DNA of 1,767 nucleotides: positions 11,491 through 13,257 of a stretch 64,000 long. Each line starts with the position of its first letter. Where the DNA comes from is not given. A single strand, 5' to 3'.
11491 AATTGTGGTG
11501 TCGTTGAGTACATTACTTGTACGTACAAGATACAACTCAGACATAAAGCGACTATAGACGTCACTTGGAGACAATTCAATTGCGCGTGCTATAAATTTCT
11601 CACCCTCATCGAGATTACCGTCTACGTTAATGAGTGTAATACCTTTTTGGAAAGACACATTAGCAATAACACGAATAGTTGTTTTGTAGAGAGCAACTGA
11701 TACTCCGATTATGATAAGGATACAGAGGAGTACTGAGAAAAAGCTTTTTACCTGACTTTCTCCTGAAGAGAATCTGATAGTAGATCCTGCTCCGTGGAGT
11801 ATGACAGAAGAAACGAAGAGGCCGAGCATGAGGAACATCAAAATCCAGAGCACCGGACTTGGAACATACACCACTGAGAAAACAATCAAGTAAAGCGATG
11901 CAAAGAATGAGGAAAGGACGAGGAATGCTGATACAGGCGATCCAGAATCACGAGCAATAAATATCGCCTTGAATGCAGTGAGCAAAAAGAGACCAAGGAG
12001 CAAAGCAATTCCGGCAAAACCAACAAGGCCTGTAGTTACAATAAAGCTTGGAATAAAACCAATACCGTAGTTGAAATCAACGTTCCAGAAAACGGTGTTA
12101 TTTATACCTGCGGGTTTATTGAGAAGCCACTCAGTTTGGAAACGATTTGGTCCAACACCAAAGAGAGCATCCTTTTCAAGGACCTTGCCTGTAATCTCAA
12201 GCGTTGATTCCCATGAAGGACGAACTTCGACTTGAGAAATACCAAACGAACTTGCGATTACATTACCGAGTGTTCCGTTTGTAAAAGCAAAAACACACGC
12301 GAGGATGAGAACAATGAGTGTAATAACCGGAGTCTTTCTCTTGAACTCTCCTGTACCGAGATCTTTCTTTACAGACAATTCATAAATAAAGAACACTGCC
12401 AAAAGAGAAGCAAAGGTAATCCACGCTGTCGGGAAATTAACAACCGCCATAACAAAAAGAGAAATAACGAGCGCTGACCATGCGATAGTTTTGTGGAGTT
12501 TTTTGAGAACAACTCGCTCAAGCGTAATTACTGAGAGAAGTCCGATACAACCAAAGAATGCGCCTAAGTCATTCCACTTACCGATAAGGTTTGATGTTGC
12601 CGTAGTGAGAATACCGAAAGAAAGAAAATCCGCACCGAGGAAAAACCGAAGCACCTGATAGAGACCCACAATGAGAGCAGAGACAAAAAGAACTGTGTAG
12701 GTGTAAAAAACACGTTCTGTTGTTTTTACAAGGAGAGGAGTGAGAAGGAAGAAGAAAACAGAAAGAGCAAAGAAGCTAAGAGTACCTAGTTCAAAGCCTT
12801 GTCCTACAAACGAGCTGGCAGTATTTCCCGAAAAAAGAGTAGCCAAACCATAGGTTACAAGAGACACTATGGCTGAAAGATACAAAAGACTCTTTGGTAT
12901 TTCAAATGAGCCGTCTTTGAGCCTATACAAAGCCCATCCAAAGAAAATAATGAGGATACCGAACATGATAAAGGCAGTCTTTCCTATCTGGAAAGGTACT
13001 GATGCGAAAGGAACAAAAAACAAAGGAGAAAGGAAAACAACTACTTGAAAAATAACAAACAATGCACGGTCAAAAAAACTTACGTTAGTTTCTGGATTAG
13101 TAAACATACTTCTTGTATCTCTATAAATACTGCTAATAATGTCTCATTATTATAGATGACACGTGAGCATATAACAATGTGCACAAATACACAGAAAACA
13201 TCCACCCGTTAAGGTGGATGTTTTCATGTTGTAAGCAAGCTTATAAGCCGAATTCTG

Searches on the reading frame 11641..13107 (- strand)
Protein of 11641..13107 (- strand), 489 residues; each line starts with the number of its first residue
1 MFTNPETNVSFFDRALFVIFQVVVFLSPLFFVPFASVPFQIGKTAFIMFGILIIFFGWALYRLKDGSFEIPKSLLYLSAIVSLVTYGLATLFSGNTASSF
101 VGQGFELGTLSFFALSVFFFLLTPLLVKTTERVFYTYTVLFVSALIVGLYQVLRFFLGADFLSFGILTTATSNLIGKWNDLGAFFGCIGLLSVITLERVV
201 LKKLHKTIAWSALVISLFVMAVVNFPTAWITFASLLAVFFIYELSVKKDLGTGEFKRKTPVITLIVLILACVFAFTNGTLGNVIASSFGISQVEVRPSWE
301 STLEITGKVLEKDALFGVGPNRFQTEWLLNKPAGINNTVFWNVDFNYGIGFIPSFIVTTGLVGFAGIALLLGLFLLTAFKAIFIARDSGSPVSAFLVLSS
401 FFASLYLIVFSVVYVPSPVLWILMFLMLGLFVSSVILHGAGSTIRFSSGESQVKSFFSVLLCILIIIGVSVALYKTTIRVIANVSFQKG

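Call 8: search_protein_families(library=pfam, proteins=[window:11641-13107:-], max_evalue=10)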
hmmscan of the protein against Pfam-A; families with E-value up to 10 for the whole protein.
seq(489 aa): 0 families

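Call 10: find_homologous_proteins(query=window:11641-13107:-, max_evalue=0.001)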
Query seq(489 aa) (489 aa): 247 proteins with E <= 0.001 among 8000 candidates; the best 120 are listed.
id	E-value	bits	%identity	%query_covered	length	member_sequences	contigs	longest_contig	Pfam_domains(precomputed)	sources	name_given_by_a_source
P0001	7.5e-285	964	94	100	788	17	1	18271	PF13431.13,PF23914.2,PF13414.13,PF13428.13,PF14559.13,PF24575.2,PF13371.13,PF00515.35,PF12895.14,PF21033.5,PF13432.13,PF13181.13,PF14561.13,PF07719.24,PF13174.13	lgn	-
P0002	4.2e-256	869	83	100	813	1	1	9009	PF13431.13,PF23914.2,PF25062.2,PF13414.13,PF13428.13,PF14559.13,PF13371.13,PF00515.35,PF12895.14,PF21033.5,PF13432.13,PF13181.13,PF14561.13,PF07719.24,PF13174.13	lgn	-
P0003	5.8e-206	703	67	100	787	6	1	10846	PF14559.13,PF13431.13,PF23914.2,PF13414.13,PF13371.13,PF12895.14,PF21033.5,PF13432.13,PF13428.13,PF13181.13,PF07719.24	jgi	jgi:cytochrome c-type biogenesis protein CcmH/NrfG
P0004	2.5e-140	487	51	98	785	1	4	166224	PF25063.1,PF13431.13,PF23914.2,PF13414.13,PF13428.13,PF14559.13,PF24575.2,PF13371.13,PF00515.35,PF12895.14,PF21033.5,PF13432.13,PF13181.13,PF07719.24,PF13174.13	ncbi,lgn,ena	-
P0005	2.2e-138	481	52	100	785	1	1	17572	PF13431.13,PF23914.2,PF13414.13,PF13428.13,PF14559.13,PF24575.2,PF13371.13,PF00515.35,PF12895.14,PF21033.5,PF13432.13,PF13181.13,PF07719.24,PF13174.13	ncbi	-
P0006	1.1e-137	478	52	98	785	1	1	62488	PF13431.13,PF23914.2,PF13414.13,PF13428.13,PF14559.13,PF13371.13,PF00515.35,PF12895.14,PF13432.13,PF13181.13,PF07719.24,PF13174.13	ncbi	-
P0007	2.6e-136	474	52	98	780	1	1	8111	PF14559.13,PF23914.2,PF13414.13,PF13371.13,PF00515.35,PF12895.14,PF13432.13,PF13428.13,PF13181.13,PF07719.24,PF13174.13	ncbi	-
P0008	6.3e-136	473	51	99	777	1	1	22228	PF14559.13,PF13431.13,PF23914.2,PF13414.13,PF13371.13,PF00515.35,PF12895.14,PF13432.13,PF13428.13,PF13181.13,PF07719.24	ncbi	-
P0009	8.3e-136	472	52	98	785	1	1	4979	PF13431.13,PF23914.2,PF13414.13,PF13428.13,PF14559.13,PF13371.13,PF00515.35,PF12895.14,PF13432.13,PF13181.13,PF07719.24,PF13174.13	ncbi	-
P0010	4.3e-135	470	51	98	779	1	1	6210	PF13431.13,PF23914.2,PF13414.13,PF13428.13,PF14559.13,PF24575.2,PF13371.13,PF00515.35,PF12895.14,PF13432.13,PF13181.13,PF14561.13,PF07719.24,PF13174.13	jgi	jgi:tetratricopeptide (TPR) repeat protein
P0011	5.6e-135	469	48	98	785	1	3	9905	PF13431.13,PF23914.2,PF13414.13,PF13428.13,PF14559.13,PF13371.13,PF00515.35,PF12895.14,PF21033.5,PF13432.13,PF13181.13,PF07719.24,PF13174.13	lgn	-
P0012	4.4e-134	467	51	99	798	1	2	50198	PF13431.13,PF23914.2,PF13414.13,PF13428.13,PF14559.13,PF13371.13,PF00515.35,PF12895.14,PF13424.13,PF21033.5,PF13432.13,PF13181.13,PF07719.24,PF13174.13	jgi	jgi:tetratricopeptide (TPR) repeat protein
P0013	6.7e-133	463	49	98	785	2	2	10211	PF14559.13,PF23914.2,PF13414.13,PF13371.13,PF00515.35,PF12895.14,PF21033.5,PF13432.13,PF13428.13,PF13181.13,PF07719.24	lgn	-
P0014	1.2e-132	462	48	98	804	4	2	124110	PF14559.13,PF13431.13,PF23914.2,PF13414.13,PF13371.13,PF00515.35,PF12895.14,PF13432.13,PF13428.13,PF13181.13,PF07719.24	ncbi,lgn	-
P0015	2.6e-132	461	49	100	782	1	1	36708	PF25063.1,PF13431.13,PF23914.2,PF25060.1,PF13414.13,PF13428.13,PF14559.13,PF13371.13,PF00515.35,PF12895.14,PF13432.13,PF13181.13,PF07719.24,PF13174.13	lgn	-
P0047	6.2e-124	433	48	99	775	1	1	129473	PF13431.13,PF23914.2,PF13414.13,PF13428.13,PF14559.13,PF13371.13,PF00515.35,PF12895.14,PF13432.13,PF13181.13,PF07719.24,PF13174.13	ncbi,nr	ncbi:MAG TPA: tetratricopeptide repeat protein [Candidatus Paceibacterota bacterium]|nr:tetratricope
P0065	1.6e-102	362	43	99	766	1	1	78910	PF13431.13,PF23914.2,PF13414.13,PF13428.13,PF14559.13,PF13371.13,PF00515.35,PF21033.5,PF13432.13,PF13181.13,PF07719.24,PF13174.13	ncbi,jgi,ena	-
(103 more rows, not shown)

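Call 22: search_solved_structures(query=A3, max_evalue=10, show_alignments=2)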
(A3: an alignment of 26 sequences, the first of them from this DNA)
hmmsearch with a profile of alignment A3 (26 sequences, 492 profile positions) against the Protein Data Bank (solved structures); distinct sequences matched with E-value up to 10: 0.
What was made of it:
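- P1 has no PDB sequence hit (call 22).
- Tried and rejected: A PDB sequence search with the P1 family profile gave no hit at E<=10 (call 22).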

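Call 28: predict_structure(alignment_id=A3)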
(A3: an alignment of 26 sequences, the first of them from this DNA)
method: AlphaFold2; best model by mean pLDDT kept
length: 489 residues; sequences in the alignment: 26
mean_pLDDT: 84.9   pTM: 0.88
mean pLDDT of the five models: 84.9, 84.8, 83.6, 83.5, 81.6
residues with pLDDT >= 90: 246; 70-90: 184; 50-70: 36; < 50: 23
segments of 3 or more residues with pLDDT < 50: 2-4, 35-37, 168-176, 249-256
pLDDT, mean of each block of 10 residues (from residue 1): 55 92 90 58 83 93 86 92 95 90 82 94 93 95 93 80 58 52 94 91 93 95 90 95 71 53 95 85 79 76 92 93 89 77 78 92 93 94 76 89 96 89 96 91 79 83 91 87 79
secondary structure, 60 per line:
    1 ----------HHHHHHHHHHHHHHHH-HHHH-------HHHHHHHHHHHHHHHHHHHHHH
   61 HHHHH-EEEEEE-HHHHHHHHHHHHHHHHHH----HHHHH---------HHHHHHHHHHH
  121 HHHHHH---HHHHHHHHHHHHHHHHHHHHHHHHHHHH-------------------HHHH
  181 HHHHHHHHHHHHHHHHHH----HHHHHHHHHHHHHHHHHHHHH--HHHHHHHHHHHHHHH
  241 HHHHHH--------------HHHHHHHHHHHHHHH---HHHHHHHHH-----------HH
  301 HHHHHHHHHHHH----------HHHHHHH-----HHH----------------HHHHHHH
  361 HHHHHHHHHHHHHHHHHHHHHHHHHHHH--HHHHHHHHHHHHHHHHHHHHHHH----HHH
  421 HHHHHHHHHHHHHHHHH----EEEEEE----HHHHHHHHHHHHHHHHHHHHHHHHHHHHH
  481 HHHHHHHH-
elements in order: H11-26 H28-31 H39-65 E67-72 H74-91 H96-100 H110-126 H130-157 H177-198 H203-223 H226-246 H261-275 H279-287 H299-312 H323-329 H354-388 H391-413 H418-437 E442-447 H452-488
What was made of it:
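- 11641..13107 (-): P1 membrane domain (aa 1-489), 13 predicted TM helices. Family-invariant residues include W229 (12421-12423) and R296 (12220-12222). AF2 pLDDT 84.9, pTM 0.88 (call 28).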

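Call 30: fold_search(model_id=the predicted structure, library=pdb)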
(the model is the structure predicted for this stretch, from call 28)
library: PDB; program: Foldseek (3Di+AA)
matches with E <= 10: 493; with E <= 0.001: 2
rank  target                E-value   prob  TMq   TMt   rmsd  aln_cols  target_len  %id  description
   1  7tpg_B                1.9e-07  1.00  0.45  0.53  11.9       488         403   13  Single-Particle Cryo-EM Structure of the WaaL O-antigen ligase in its ligand bound state (released 2022-04-06)
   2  8p1u_A                8.7e-04  1.00  0.36  0.44  10.2       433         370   12  Structure of divisome complex FtsWIQLB (released 2024-05-22)
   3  8hvt_A                4.9e-02  0.14  0.13  0.13  24.4       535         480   12  Structure of the human CLC-7/Ostm1 complex reveals a novel state (released 2024-01-03)
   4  9kk6                  1.2e-01  0.30  0.15  0.07  27.8       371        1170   12  Cryo-EM structure of vanadate-trapped atABCB19 in lipid nanodisc (released 2025-05-21)
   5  9a6h_B                1.5e-01  0.23  0.17  0.17  21.7       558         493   10  Integrative model of MRPA-MRPD by crosslinking MS and deep learning (released 2024-09-18)
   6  8a6l_B                1.7e-01  0.10  0.13  0.13  21.5       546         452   12  Human 4F2hc-LAT2 heterodimeric amino acid transporter in complex with anticalin D11vs (released 2022-11-09)
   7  6z16_D                2.0e-01  0.08  0.11  0.11  24.0       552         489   14  Structure of the Mrp antiporter complex (released 2020-08-12)
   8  8sa0                  2.1e-01  0.28  0.15  0.07  26.2       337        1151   10  CryoEM structure of P-Glycoprotein in occluded closed state under continuous turnover conditions with verapamil (released 2025-04-23)
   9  6fn4_A                2.2e-01  0.08  0.09  0.05  32.4       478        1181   12  Apo form of UIC2 Fab complex of human-mouse chimeric ABCB1 (ABCB1HM) (released 2018-02-21)
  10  8rz2_A                2.4e-01  0.14  0.09  0.15  23.4       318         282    9  PfRH5 bound to monoclonal antibody R5.034 (released 2024-07-17)
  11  6qxa_B                2.4e-01  0.07  0.10  0.08  25.9       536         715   11  Structure of membrane bound pyrophosphatase from Thermotoga maritima in complex with imidodiphosphate and N-[(2-amino- (released 2019-04-10)
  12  8bc0_A                2.5e-01  0.07  0.11  0.08  25.3       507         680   11  Cryo-EM structure of Ca2+-bound mTMEM16F F518A Q623A mutant in GDN open/closed (released 2022-11-16)
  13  8wp0                  2.6e-01  0.14  0.13  0.06  30.7       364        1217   12  Structure of the Arabidopsis E529Q/E1174Q ABCB19 in the ATP bound state (released 2024-03-13)
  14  8bh1_A                2.9e-01  0.69  0.31  0.40  10.8       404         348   12  Core divisome complex FtsWIQBL from Pseudomonas aeruginosa (released 2023-04-19)
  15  9vrc                  3.0e-01  0.08  0.13  0.10  29.1       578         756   12  Cryo-EM structure of Oryza sativa multidrug resistance protein 5 (MRP5) (released 2026-04-01)
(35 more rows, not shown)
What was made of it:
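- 11641..13107 (-): Foldseek top hit 7tpg_B, E 1.9e-7 (call 30).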

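Call 36: find_encoding_contigs(protein=P0047, flank=10000, max_places=1)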
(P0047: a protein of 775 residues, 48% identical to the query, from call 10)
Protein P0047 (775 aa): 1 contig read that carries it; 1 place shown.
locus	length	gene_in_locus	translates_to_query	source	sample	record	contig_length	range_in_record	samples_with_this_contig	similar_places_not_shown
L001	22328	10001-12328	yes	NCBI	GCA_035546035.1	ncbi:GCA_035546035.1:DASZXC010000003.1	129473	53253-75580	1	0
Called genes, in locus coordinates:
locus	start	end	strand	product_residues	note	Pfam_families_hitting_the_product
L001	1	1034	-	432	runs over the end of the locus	PF03952:Enolase_N, PF00113:Enolase_C, PF07476:MAAL_C (faint)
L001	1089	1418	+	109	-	PF04020:Phage_holin_4_2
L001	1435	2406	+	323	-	PF01018:GTP1_OBG, PF03193:RsgA_GTPase (faint), PF01926:MMR_HSR1, PF02421:FeoB_N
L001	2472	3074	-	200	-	PF00132:Hexapep (weak)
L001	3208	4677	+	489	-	PF02934:GatB_N, PF02637:GatB_Yqey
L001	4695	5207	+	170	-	PF02643:DUF192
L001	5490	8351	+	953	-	PF03477:ATP-cone, PF00317:Ribonuc_red_lgN, PF02867:Ribonuc_red_lgC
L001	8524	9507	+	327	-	PF00268:Ribonuc_red_sm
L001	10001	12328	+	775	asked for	PF13414:TPR_11 (faint), PF13431:TPR_17 (faint), PF12895:ANAPC3 (faint), PF00515:TPR_1 (faint), PF23914:TPR_CcmH_CycH (weak), PF14559:TPR_19 (weak), PF13432:TPR_16 (weak), PF14559:TPR_19 (weak), +5 more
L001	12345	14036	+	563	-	PF03023:MurJ, PF01943:Polysacc_synt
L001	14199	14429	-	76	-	-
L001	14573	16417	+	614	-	PF00009:GTP_EFTU, PF03144:GTP_EFTU_D2, PF14492:EFG_III, PF00679:EFG_C, PF06421:LepA_C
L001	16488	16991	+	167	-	-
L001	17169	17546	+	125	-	PF04977:DivIC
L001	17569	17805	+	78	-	PF00462:Glutaredoxin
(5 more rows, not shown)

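Call 39: find_encoding_contigs(protein=P0065, flank=10000, max_places=1)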
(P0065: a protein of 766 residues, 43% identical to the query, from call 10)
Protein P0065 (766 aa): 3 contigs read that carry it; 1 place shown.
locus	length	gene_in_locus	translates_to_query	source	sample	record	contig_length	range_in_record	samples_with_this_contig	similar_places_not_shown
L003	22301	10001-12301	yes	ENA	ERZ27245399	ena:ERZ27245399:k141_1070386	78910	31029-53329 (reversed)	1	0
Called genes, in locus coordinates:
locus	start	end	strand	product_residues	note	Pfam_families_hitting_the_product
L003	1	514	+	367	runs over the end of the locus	PF01565:FAD_binding_4, PF02873:MurB_C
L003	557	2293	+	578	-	PF07517:SecA_DEAD, PF01043:SecA_PP_bind, PF21090:P-loop_SecA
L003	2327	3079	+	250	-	PF07516:SecA_SW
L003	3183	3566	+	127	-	-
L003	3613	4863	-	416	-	PF03952:Enolase_N, PF00113:Enolase_C, PF07476:MAAL_C (weak)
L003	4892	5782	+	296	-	PF03690:MYG1_exonuc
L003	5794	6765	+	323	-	PF01018:GTP1_OBG, PF03193:RsgA_GTPase (faint), PF01926:MMR_HSR1, PF02421:FeoB_N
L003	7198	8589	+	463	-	PF02934:GatB_N, PF02637:GatB_Yqey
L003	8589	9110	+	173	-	PF02643:DUF192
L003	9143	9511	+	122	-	-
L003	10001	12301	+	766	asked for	PF13431:TPR_17 (faint), PF00515:TPR_1 (faint), PF07719:TPR_2 (faint), PF23914:TPR_CcmH_CycH (weak), PF14559:TPR_19 (weak), PF13371:TPR_9, PF13432:TPR_16, PF14559:TPR_19 (weak), +5 more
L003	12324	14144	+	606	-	PF00009:GTP_EFTU, PF03144:GTP_EFTU_D2 (weak), PF14492:EFG_III, PF00679:EFG_C, PF06421:LepA_C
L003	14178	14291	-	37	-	-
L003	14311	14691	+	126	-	-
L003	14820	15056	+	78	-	PF00462:Glutaredoxin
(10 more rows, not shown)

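Call 50: search_protein_representatives(alignment_id=A3)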
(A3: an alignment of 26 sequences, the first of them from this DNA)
Query: 26 sequences, 492 profile positions. Proteins with E-value up to 0.001 (for the whole library): 4797; up to 1e-10: 2664; up to 1e-30: 1328. The best 150 are listed.
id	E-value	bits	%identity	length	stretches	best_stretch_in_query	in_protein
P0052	3.0e-192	656.0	-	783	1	4-492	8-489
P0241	6.0e-179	612.2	-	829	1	10-492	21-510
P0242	1.1e-176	604.7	-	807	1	4-492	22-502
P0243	1.4e-175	601.0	-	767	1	4-492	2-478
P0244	2.5e-171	587.0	-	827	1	7-492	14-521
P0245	7.6e-171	585.4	-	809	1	8-492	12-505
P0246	1.1e-167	575.0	-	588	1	6-492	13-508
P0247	1.4e-167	574.7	-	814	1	5-492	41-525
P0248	1.3e-165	568.2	-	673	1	6-492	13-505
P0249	5.7e-164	562.8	-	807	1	12-492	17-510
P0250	4.7e-160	549.8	-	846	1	3-492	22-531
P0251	1.1e-159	548.7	-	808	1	9-492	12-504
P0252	2.7e-159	547.4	-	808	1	6-491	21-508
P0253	1.1e-158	545.3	-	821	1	5-492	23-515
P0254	2.5e-158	544.2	-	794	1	3-491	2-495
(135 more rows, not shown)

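Call 55: find_related_loci(query=A3, collection=genome_contigs, flank=10000)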
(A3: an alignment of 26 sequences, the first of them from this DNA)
Query A3 (489 aa) in genome_contigs; peptide patterns used: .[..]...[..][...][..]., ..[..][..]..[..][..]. (x = any residue, [..] = any of these).
237 stretches matched a pattern; 194 encode a relative of the query (tblastn E <= 1e-3); the best 80 are kept; 80 distinct loci.
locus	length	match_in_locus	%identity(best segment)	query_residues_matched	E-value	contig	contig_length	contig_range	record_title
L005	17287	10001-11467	94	1-489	0e+0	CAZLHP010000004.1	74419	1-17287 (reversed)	MAG TPA_asm: uncultured Candidatus Saccharibacteria bacterium isolate SRP286056_co1_109 genome assembly, contig: NODE_29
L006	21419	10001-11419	51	13-489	2e-151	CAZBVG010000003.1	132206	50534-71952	MAG TPA_asm: uncultured Candidatus Saccharibacteria bacterium isolate SRP133034_co1_261 genome assembly, contig: NODE_39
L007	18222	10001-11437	51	7-489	4e-144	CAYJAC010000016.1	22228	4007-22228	MAG TPA_asm: uncultured Candidatus Saccharibacteria bacterium isolate ERP123247_co1_236 genome assembly, contig: NODE_14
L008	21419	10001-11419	48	13-489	1e-137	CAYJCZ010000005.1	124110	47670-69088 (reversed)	MAG TPA_asm: uncultured Candidatus Saccharibacteria bacterium isolate ERP123247_co1_110 genome assembly, contig: NODE_62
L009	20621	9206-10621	49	13-489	1e-136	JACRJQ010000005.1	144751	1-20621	MAG: Candidatus Taylorbacteria bacterium isolate NC_groundwater_1833_Pr3_B-0.1um_56_22 SR-2_scaffold_141_909696, whole g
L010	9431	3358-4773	48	13-488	4e-132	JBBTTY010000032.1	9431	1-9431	MAG: Patescibacteria group bacterium isolate H51-bin043_1 H51_bin043_1_000000000032, whole genome shotgun sequence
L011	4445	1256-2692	47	10-489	6e-134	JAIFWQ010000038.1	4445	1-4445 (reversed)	MAG: Candidatus Parcubacteria bacterium isolate viral-cat_56_12 PAFVLPS_2018_scaffold_113887, whole genome shotgun seque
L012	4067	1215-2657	48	13-489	2e-133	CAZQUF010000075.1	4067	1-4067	MAG TPA_asm: uncultured Candidatus Saccharibacteria bacterium isolate binchicken_co50_64 genome assembly, contig: NODE_3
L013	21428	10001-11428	47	13-489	2e-129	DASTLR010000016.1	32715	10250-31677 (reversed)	MAG TPA_asm: Candidatus Paceibacterota bacterium isolate SMAG_U3078 k141_183319, whole genome shotgun sequence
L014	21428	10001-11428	44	13-489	6e-123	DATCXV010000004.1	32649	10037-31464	MAG TPA_asm: Candidatus Paceibacterota bacterium isolate SMAG_U7448 k141_327194, whole genome shotgun sequence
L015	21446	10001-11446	46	4-489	3e-120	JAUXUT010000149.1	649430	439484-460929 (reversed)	MAG: bacterium isolate C15_concoct.bin.159_sub C15_k141_471755, whole genome shotgun sequence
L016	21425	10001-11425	47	10-489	9e-130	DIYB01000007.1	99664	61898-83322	MAG TPA_asm: Patescibacteria group bacterium UBA6065 UBA6065_contig_1054, whole genome shotgun sequence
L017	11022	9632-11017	47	1-461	6e-119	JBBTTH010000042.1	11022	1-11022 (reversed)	MAG: Patescibacteria group bacterium isolate H32-bin108_1 H32_bin108_1_000000000042, whole genome shotgun sequence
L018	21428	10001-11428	42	6-489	2e-110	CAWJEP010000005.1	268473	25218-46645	MAG: uncultured bacterium isolate MFD04780.bin.2.113 genome assembly, contig: contig_26968, whole genome shotgun sequenc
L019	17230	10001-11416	47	13-488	6e-132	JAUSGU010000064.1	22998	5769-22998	MAG: bacterium isolate E14_metabat.bin.148 E14_k141_172295, whole genome shotgun sequence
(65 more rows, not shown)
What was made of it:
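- At least 1,328 clusters at E<=1e-30 (call 50) and 194 GTDB species loci (call 55).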
